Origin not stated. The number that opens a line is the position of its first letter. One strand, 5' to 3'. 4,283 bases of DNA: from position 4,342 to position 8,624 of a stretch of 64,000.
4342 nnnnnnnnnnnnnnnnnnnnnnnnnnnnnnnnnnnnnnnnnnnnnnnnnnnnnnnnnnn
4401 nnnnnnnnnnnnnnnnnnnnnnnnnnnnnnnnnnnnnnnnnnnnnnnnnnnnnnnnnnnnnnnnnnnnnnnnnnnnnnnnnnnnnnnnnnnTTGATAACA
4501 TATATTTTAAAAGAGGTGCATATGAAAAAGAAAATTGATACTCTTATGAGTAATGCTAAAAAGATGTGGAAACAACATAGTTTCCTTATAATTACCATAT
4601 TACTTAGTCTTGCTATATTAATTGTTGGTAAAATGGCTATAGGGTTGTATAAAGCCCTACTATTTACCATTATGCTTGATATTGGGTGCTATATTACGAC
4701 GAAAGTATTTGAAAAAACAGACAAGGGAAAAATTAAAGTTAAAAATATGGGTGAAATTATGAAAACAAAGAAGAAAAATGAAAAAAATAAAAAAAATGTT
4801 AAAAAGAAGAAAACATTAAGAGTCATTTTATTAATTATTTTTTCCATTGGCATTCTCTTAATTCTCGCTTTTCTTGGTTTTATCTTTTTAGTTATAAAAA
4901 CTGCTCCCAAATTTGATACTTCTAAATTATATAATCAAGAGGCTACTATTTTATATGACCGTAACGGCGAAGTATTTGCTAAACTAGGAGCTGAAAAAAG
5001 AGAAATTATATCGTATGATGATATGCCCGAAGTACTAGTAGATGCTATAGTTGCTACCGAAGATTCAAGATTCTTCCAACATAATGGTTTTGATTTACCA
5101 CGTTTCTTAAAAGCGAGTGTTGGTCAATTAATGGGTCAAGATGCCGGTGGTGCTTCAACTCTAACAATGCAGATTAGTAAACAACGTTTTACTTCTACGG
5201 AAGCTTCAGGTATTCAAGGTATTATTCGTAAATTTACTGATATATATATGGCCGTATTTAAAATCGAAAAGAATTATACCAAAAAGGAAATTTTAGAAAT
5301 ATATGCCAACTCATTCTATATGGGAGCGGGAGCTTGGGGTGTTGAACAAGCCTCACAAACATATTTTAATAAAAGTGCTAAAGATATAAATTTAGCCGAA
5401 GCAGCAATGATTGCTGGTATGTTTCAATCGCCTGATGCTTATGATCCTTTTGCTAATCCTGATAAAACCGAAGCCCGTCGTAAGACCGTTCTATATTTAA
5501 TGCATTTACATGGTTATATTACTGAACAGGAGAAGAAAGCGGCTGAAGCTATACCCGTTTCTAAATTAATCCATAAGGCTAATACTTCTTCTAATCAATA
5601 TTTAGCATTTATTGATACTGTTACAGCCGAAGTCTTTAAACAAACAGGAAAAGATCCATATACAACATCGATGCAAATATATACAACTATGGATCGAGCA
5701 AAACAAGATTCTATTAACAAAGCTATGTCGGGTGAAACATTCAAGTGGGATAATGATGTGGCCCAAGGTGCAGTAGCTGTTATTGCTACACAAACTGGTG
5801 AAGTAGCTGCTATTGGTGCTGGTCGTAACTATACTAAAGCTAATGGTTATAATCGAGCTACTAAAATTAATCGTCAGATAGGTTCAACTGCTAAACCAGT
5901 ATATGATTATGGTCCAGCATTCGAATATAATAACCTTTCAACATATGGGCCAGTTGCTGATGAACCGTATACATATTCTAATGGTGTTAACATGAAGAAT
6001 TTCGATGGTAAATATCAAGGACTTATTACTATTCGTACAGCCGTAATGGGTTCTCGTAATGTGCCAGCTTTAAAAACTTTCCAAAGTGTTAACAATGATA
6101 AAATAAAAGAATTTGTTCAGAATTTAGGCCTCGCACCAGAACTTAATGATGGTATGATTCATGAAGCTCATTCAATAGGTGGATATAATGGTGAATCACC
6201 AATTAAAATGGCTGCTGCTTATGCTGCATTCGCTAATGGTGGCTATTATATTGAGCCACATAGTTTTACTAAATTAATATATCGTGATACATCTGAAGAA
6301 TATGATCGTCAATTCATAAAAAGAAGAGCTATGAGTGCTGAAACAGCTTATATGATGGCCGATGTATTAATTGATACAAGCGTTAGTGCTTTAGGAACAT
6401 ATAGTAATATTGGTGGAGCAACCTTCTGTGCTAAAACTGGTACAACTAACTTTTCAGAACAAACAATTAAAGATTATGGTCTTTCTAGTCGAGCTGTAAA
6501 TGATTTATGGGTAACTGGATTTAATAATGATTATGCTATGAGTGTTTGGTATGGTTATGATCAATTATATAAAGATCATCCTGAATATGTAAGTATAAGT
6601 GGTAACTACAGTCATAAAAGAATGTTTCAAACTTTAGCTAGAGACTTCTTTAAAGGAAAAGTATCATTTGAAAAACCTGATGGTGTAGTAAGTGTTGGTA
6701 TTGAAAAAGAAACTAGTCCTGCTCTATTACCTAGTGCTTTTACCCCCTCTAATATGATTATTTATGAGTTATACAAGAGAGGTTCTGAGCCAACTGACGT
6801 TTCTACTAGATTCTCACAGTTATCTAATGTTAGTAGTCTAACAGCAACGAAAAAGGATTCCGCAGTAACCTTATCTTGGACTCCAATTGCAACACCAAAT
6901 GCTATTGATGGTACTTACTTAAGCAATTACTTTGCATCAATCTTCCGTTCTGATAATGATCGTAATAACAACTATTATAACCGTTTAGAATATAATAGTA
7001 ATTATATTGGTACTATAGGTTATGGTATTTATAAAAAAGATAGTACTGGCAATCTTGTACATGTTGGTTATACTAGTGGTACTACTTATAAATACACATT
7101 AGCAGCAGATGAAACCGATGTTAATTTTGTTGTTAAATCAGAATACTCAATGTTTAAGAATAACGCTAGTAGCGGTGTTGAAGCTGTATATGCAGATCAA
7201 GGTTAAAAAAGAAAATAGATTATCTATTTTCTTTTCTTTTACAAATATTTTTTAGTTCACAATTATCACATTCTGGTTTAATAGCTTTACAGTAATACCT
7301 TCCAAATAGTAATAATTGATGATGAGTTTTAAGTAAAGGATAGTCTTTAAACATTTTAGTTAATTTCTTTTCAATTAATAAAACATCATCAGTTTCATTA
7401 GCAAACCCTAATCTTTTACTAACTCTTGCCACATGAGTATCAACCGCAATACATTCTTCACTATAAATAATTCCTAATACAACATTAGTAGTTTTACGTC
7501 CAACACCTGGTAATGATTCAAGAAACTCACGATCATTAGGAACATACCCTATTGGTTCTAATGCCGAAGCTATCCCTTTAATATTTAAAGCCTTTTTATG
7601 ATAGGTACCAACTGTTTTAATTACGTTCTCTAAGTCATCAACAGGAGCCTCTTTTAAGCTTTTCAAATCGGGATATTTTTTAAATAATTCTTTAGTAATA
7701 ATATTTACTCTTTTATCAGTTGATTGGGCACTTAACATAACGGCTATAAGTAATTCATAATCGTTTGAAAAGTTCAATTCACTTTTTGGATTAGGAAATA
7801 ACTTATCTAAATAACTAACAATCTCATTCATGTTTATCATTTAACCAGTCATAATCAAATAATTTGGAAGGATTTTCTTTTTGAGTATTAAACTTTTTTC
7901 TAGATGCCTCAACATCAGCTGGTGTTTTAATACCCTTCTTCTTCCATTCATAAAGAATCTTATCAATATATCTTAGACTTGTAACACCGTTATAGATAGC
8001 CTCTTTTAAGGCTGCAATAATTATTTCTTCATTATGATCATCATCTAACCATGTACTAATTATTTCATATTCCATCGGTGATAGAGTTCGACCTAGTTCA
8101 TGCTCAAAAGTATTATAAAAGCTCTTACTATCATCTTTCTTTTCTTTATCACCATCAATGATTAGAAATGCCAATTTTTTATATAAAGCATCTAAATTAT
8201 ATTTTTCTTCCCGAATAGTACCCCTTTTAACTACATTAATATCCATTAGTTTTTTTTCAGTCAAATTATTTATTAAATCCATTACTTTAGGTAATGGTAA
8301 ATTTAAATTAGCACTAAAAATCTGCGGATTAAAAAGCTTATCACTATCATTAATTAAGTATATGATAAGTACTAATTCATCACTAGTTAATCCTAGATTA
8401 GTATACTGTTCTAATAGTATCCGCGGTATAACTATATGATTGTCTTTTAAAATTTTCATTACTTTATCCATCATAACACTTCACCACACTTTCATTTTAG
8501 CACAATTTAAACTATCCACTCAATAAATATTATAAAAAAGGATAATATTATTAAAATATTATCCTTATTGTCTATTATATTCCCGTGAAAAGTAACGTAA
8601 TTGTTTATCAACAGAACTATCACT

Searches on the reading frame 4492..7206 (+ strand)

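Call 71: search_protein_families(library=pfam, proteins=[window:4492-7206:+], max_evalue=0.00001)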
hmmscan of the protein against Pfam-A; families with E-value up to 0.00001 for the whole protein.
window:4492-7206:+ (904 aa): 2 families
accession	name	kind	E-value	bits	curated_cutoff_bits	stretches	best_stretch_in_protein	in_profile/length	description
PF00912.28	Transgly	-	4.6e-55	186.2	27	1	159-337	2-177/178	Transglycosylase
PF00905.27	Transpeptidase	-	1.1e-24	87.6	22.1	1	426-680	1-267/299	Penicillin binding protein transpeptidase domain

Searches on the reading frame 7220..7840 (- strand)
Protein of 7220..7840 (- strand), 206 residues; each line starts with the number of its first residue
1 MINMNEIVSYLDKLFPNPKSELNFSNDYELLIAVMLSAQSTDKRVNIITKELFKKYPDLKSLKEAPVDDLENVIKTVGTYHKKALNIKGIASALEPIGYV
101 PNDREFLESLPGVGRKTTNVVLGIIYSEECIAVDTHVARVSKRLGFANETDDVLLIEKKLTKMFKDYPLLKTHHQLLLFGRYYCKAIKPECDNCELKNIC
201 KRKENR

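Call 95: search_protein_families(library=pfam, proteins=[window:7220-7840:-], max_evalue=0.0001)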
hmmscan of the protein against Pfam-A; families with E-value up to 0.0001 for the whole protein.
window:7220-7840:- (206 aa): 1 family
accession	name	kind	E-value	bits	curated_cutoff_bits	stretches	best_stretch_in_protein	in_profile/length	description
PF00730.31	HhH-GPD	-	6.4e-23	81.6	26.2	1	32-164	1-106/108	HhH-GPD superfamily base excision DNA repair protein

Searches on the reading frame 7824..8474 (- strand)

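Call 95: search_protein_families(library=pfam, proteins=[window:7824-8474:-], max_evalue=0.0001)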
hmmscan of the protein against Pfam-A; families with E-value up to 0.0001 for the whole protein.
window:7824-8474:- (216 aa): 2 families
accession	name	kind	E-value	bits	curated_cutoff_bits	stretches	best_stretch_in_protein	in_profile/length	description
PF07261.16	DnaB_2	-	1.1e-25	89.5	22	1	121-191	2-73/74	Replication initiation and membrane attachment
PF21984.2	DnaD_N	-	2.2e-14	53.9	27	1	16-105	1-94/101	DnaD N-terminal domain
